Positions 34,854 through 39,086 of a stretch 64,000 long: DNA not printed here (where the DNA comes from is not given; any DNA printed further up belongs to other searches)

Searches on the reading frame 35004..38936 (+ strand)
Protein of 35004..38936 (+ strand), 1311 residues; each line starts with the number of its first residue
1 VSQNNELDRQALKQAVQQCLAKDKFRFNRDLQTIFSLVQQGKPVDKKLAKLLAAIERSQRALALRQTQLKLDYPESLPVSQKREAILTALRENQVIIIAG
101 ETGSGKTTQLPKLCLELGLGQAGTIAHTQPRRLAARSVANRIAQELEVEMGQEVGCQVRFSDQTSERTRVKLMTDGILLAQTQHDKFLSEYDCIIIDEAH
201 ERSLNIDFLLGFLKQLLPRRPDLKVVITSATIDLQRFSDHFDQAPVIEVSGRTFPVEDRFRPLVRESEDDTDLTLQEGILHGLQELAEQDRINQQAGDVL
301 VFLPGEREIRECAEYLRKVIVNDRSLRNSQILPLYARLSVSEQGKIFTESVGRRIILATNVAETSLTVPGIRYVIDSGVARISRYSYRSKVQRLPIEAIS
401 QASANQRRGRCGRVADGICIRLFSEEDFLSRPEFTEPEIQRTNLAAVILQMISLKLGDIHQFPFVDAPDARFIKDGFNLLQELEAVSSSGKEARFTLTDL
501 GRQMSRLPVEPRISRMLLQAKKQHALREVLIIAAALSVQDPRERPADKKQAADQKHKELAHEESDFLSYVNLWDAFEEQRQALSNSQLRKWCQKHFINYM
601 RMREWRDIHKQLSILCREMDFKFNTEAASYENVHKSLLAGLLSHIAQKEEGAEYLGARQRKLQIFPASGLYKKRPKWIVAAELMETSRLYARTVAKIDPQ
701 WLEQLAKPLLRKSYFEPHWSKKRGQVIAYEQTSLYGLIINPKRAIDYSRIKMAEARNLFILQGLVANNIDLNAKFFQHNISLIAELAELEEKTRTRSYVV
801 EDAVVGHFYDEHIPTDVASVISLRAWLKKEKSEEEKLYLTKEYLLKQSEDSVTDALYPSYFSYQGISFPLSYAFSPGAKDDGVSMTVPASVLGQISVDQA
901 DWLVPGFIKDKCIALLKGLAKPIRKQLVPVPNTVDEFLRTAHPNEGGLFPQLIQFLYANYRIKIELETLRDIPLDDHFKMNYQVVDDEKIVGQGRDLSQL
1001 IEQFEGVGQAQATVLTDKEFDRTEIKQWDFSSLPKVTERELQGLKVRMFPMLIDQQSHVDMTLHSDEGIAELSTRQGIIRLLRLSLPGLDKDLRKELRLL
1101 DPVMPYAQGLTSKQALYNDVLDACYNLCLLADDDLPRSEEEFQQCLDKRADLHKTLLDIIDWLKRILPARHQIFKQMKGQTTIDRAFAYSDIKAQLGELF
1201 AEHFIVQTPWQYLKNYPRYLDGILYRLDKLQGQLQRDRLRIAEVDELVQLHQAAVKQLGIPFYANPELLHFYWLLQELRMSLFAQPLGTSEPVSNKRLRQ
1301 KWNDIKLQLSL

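Call 60: search_protein_families(library=ncbifam, proteins=[window:35004-38936:+], max_evalue=1e-10)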
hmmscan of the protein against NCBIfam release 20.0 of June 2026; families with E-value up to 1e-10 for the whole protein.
window:35004-38936:+ (1311 aa): 4 families
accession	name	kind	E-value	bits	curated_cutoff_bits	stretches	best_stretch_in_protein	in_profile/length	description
TIGR01967.1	DEAH_box_HrpA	equivalog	0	1629.6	722.75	1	13-1303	2-1283/1284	ATP-dependent RNA helicase HrpA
NF008348.1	PRK11131.1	equivalog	0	1475.7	1400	1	12-1301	2-1284/1287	ATP-dependent RNA helicase HrpA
TIGR01970.1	DEAH_box_HrpB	equivalog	1.4e-114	384.2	546.15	1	77-787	1-660/825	ATP-dependent helicase HrpB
NF008662.0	PRK11664.1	equivalog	1.1e-104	351.4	1053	1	76-781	3-641/813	ATP-dependent helicase HrpB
